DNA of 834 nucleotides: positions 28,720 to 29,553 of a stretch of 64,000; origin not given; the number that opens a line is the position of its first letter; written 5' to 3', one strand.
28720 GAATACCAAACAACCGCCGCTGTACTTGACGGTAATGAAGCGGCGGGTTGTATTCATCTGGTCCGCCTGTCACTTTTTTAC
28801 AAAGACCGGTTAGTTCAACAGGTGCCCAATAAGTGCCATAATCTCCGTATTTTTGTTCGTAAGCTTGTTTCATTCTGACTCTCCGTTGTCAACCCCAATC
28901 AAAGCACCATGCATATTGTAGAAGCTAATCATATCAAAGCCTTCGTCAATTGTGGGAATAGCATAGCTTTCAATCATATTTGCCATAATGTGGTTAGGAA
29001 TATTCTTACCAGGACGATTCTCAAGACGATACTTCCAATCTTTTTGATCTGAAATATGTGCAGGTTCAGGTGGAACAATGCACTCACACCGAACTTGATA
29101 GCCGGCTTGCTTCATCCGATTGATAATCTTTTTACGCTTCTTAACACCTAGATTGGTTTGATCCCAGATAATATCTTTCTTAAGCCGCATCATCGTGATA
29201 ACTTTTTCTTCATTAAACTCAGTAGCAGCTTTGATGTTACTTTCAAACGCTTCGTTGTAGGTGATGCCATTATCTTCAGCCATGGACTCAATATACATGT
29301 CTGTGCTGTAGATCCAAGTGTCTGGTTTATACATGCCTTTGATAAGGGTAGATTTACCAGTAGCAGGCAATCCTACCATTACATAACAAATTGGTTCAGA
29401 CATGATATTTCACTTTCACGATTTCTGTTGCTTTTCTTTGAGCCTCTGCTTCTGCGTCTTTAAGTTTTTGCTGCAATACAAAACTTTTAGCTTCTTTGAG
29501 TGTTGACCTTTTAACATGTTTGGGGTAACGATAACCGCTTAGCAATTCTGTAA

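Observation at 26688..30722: tRNA-repair toolkit with polynucleotide kinase split into two genes flanking three small membrane or lipoprotein genes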

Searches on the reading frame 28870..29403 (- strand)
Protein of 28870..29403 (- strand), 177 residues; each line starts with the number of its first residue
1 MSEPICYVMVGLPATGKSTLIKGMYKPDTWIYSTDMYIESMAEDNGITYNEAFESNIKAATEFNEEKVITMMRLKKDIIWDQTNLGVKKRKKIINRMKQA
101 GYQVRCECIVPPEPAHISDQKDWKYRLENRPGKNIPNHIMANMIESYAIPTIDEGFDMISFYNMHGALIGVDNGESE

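Call 3: search_protein_families(library=pfam, proteins=[window:28870-29403:-], max_evalue=0.01)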
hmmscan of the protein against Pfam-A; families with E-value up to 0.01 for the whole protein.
window:28870-29403:- (177 aa): 4 families
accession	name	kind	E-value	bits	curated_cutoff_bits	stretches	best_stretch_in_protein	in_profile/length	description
PF13671.12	AAA_33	-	5.1e-15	56.5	27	1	8-120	3-115/143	AAA domain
PF06414.18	Zeta_toxin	-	2.6e-05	24.2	22.3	1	3-110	15-130/199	Zeta toxin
PF01591.24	6PF2K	-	6.1e-05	22.9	27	1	3-103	12-125/223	6-phosphofructo-2-kinase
PF08433.16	KTI12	-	0.0021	18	22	1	8-151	5-141/271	Chromatin associated protein KTI12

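Call 8: search_protein_families(library=phrogs, proteins=[window:28870-29403:-], max_evalue=0.001)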
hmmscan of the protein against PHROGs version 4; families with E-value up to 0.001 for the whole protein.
window:28870-29403:- (177 aa): 3 families
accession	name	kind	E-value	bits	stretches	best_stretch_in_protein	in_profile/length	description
phrog_2071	-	other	1.9e-26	94.5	1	1-163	13-180/282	ATPase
phrog_6931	-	unknown function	5.4e-20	72.9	1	3-162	184-339/343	-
phrog_505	-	other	4.3e-11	43.8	1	7-148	5-141/295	polynucleotide kinase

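Call 9: search_dna_similar(query=window:28870-29403:-, collection=phages, mode=protein, max_rows=30)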
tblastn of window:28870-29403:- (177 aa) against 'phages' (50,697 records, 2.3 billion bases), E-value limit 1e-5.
Records with a match: 38; places in all: 38; records where one place covers at least 80% of the query: 36.
Best place of each record, by identity: <60% 38.
By first word of the organism name: Bacillus 10; Campylobacter 6; Sinorhizobium 4; Synechococcus 3; Xanthomonas 2; Ruegeria 2; Caulobacter 2; Stenotrophomonas 2; Phaeobacter 1; Bacteriophage 1; and 5 more.
By host as written in the record: Sinorhizobium meliloti 4; Bacillus cereus 4; Ruegeria pomeroyi DSS-3 3; Bacillus anthracis 3; Campylobacter jejuni 3; Caulobacter crescentus CB15 2; Synechoccus sp. 2; Bacillus anthracis Sterne 2; and 14 more.
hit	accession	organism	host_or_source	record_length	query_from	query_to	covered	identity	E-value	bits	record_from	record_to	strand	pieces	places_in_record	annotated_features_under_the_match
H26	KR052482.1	Sinorhizobium phage phiN3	Sinorhizobium meliloti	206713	1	163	92%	39.2%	4e-27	112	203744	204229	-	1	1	putative polyA polymerase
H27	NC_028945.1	Sinorhizobium phage phiN3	Sinorhizobium meliloti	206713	1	163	92%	39.2%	4e-27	112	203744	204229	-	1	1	putative polyA polymerase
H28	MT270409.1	Phaeobacter phage MD18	Phaeobacter inhibens DSM 17395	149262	1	166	94%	36.7%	3e-26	109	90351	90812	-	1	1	hypothetical protein (x2)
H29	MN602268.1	Bacteriophage DSS3_MAL1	-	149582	1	159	90%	37.7%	6e-26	108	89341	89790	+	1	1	zeta toxin | RNA ligase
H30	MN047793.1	Xanthomonas phage Xoo-sp13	Xanthomonas oryzae pv. oryzae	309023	1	161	91%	37.1%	2e-23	101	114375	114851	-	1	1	putative kinase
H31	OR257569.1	Ruegeria phage RpAliso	Ruegeria pomeroyi DSS-3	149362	1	159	90%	37.5%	1e-22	99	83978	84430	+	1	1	polynucleotide kinase | RNA ligase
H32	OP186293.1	Rhodobacter phage RcXuper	Rhodobacter capsulatus YW1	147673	1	164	93%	36.1%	8e-20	91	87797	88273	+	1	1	polynucleotide kinase | RNA ligase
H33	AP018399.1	Xanthomonas phage XacN1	Xanthomonas citri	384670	1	159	90%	35.3%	3e-21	95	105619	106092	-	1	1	predicted kinase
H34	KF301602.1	Caulobacter phage Cr30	Caulobacter crescentus CB15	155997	4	163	90%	34.4%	8e-19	88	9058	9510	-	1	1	hypothetical protein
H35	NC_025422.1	Caulobacter phage Cr30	Caulobacter crescentus CB15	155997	4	163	90%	34.4%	8e-19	88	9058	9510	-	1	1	ATPase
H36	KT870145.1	Roseobacter phage DSS3P8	Ruegeria pomeroyi DSS-3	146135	8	159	86%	35.7%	1e-21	96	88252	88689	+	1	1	hypothetical protein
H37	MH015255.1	Ruegeria phage vB_RpoS-V10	Ruegeria pomeroyi DSS-3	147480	8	159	86%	35.7%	1e-21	96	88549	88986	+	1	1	hypothetical protein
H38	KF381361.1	Sinorhizobium phage phiM12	Sinorhizobium meliloti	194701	6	171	90%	33.9%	6e-16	106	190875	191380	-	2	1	hypothetical protein (x2)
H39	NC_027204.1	Sinorhizobium phage phiM12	Sinorhizobium meliloti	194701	6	171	90%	33.9%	6e-16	106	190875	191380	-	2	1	hypothetical protein (x2)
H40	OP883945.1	Stenotrophomonas phage CM1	Stenotrophomonas maltophilia SRM01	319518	8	166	90%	33.7%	9e-20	91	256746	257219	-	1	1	record has no annotation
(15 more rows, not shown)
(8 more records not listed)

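Call 12: search_solved_structures(query=window:28870-29403:-, max_evalue=1, show_alignments=3)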
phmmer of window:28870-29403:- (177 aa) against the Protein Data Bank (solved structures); distinct sequences matched with E-value up to 1: 8.
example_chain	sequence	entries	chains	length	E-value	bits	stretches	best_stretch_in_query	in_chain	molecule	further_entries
9d8a_A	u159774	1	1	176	0.23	14.5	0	7-27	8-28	Rhizopus azygosporus Kinase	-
4gp7_A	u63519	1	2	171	0.54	13.3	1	6-99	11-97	Metallophosphoesterase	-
3u7g_A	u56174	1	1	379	0.56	13.3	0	72-156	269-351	Bifunctional polynucleotide phosphatase/kinase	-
3u7e_B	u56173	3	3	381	0.57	13.2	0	72-156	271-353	Bifunctional polynucleotide phosphatase/kinase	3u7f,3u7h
1yj5_A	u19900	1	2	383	0.57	13.2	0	72-156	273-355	5' polynucleotide kinase-3' phosphatase catalytic domain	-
3zvn_A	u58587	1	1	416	0.69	13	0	72-156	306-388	BIFUNCTIONAL POLYNUCLEOTIDE PHOSPHATASE/KINASE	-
3zvl_A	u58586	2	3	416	0.72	12.9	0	72-156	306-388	BIFUNCTIONAL POLYNUCLEOTIDE PHOSPHATASE/KINASE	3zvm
4jst_A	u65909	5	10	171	0.93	12.5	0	6-98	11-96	Metallophosphoesterase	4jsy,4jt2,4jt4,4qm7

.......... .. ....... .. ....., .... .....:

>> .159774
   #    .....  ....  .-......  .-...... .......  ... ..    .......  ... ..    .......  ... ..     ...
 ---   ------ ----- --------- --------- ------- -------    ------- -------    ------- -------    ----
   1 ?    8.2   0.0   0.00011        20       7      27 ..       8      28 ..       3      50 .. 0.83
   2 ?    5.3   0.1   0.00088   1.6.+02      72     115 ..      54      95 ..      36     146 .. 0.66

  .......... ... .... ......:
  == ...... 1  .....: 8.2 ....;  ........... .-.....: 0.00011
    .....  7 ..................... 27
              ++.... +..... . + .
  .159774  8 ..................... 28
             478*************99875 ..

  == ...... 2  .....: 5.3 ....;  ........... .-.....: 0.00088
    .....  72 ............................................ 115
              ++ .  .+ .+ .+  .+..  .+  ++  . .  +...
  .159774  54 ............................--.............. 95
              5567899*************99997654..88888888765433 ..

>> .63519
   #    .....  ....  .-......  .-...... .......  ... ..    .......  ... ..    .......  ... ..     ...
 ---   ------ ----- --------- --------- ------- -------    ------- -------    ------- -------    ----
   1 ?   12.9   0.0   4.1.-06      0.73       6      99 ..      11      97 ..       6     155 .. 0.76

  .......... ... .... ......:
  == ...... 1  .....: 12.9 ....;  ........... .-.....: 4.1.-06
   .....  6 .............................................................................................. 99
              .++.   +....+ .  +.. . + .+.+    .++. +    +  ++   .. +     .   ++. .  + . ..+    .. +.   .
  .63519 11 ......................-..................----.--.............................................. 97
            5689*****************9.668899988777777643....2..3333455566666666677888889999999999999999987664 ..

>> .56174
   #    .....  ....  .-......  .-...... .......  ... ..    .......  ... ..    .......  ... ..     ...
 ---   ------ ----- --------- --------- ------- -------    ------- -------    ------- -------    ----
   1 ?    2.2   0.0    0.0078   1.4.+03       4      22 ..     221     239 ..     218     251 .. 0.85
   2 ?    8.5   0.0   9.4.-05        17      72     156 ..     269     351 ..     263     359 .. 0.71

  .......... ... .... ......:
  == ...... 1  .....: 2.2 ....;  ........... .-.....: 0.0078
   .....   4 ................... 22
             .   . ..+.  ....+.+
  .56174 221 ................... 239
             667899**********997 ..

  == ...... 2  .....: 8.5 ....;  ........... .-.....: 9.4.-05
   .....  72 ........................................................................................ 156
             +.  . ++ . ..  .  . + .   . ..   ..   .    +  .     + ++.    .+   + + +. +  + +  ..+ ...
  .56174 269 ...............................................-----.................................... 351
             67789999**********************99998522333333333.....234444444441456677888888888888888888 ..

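Call 14: find_related_loci(query=window:28870-29403:-, collection=viral_contigs, flank=6000)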
Query window:28870-29403:- (177 aa) in viral_contigs; peptide patterns used: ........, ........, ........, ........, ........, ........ (x = any residue, [..] = any of these).
25 stretches matched a pattern; 18 encode a relative of the query (tblastn E <= 1e-3); 18 distinct loci.
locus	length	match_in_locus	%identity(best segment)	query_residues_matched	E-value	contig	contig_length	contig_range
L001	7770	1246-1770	91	1-175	6e-111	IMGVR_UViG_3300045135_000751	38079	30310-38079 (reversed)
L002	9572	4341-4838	75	4-169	9e-89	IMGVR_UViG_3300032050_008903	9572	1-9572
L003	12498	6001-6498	75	4-169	9e-89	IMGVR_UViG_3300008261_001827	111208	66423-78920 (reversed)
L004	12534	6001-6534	67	1-177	2e-80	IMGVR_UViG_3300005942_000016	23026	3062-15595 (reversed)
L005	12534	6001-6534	67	1-177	2e-80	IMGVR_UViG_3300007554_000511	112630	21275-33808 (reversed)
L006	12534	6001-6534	67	1-177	2e-80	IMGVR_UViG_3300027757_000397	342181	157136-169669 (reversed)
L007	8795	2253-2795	65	1-175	4e-77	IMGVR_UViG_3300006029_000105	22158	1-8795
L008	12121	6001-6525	65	1-175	2e-75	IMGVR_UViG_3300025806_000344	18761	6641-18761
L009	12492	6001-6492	63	4-169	7e-72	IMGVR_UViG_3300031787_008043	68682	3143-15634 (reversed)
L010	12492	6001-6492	63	4-169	7e-72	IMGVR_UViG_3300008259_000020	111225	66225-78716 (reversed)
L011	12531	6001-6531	53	1-175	9e-59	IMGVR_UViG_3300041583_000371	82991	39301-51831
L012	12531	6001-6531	53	1-175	2e-58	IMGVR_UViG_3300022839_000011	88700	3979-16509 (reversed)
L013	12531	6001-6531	53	1-175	2e-58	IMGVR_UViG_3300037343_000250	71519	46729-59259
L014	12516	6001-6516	54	6-169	3e-57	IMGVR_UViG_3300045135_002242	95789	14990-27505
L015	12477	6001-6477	37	6-164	4e-26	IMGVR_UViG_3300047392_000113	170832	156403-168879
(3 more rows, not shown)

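Call 21: search_solved_structures(query=A1, max_evalue=1, show_alignments=4)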
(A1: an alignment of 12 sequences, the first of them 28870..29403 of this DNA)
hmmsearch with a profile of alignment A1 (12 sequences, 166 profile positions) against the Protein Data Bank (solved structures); distinct sequences matched with E-value up to 1: 76 (the best 60 are shown).
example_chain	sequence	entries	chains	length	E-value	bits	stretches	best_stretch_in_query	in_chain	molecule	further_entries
9d8a_A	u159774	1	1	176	1.8e-06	31.2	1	65-159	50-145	Rhizopus azygosporus Kinase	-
3a4l_A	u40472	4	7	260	6.1e-06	29.4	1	4-148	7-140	L-seryl-tRNA(Sec) kinase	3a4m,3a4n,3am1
3adb_A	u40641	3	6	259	6.2e-06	29.4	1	4-148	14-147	L-seryl-tRNA(Sec) kinase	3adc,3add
3u7g_A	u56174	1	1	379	6.7e-06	29.3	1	66-156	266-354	Bifunctional polynucleotide phosphatase/kinase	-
1yj5_A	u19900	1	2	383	6.8e-06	29.3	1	66-156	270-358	5' polynucleotide kinase-3' phosphatase catalytic domain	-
3u7e_B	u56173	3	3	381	6.8e-06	29.3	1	66-156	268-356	Bifunctional polynucleotide phosphatase/kinase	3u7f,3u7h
3zvn_A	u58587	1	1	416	9e-06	28.9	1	66-156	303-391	BIFUNCTIONAL POLYNUCLEOTIDE PHOSPHATASE/KINASE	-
3zvl_A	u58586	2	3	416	9e-06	28.9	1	66-156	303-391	BIFUNCTIONAL POLYNUCLEOTIDE PHOSPHATASE/KINASE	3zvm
4xrp_A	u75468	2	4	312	2.1e-05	27.7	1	3-145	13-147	Pnkp1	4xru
1ly1_A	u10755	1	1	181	2.2e-05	27.6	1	5-144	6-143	polynucleotide kinase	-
1ltq_A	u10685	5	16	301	8.1e-05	25.8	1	5-144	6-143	POLYNUCLEOTIDE KINASE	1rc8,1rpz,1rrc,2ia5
2hjg_A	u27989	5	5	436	0.00057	23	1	3-49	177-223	GTP-binding protein engA | GTPase Der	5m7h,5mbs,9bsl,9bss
9drz_A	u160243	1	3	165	0.00058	23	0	4-22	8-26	p-loop containing nucleoside triphosphatehydrolase protein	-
9bs0_W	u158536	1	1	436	0.00059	23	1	3-49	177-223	GTPase Der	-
4dcs_A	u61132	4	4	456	0.00066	22.8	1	3-49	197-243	GTP-BINDING PROTEIN ENGA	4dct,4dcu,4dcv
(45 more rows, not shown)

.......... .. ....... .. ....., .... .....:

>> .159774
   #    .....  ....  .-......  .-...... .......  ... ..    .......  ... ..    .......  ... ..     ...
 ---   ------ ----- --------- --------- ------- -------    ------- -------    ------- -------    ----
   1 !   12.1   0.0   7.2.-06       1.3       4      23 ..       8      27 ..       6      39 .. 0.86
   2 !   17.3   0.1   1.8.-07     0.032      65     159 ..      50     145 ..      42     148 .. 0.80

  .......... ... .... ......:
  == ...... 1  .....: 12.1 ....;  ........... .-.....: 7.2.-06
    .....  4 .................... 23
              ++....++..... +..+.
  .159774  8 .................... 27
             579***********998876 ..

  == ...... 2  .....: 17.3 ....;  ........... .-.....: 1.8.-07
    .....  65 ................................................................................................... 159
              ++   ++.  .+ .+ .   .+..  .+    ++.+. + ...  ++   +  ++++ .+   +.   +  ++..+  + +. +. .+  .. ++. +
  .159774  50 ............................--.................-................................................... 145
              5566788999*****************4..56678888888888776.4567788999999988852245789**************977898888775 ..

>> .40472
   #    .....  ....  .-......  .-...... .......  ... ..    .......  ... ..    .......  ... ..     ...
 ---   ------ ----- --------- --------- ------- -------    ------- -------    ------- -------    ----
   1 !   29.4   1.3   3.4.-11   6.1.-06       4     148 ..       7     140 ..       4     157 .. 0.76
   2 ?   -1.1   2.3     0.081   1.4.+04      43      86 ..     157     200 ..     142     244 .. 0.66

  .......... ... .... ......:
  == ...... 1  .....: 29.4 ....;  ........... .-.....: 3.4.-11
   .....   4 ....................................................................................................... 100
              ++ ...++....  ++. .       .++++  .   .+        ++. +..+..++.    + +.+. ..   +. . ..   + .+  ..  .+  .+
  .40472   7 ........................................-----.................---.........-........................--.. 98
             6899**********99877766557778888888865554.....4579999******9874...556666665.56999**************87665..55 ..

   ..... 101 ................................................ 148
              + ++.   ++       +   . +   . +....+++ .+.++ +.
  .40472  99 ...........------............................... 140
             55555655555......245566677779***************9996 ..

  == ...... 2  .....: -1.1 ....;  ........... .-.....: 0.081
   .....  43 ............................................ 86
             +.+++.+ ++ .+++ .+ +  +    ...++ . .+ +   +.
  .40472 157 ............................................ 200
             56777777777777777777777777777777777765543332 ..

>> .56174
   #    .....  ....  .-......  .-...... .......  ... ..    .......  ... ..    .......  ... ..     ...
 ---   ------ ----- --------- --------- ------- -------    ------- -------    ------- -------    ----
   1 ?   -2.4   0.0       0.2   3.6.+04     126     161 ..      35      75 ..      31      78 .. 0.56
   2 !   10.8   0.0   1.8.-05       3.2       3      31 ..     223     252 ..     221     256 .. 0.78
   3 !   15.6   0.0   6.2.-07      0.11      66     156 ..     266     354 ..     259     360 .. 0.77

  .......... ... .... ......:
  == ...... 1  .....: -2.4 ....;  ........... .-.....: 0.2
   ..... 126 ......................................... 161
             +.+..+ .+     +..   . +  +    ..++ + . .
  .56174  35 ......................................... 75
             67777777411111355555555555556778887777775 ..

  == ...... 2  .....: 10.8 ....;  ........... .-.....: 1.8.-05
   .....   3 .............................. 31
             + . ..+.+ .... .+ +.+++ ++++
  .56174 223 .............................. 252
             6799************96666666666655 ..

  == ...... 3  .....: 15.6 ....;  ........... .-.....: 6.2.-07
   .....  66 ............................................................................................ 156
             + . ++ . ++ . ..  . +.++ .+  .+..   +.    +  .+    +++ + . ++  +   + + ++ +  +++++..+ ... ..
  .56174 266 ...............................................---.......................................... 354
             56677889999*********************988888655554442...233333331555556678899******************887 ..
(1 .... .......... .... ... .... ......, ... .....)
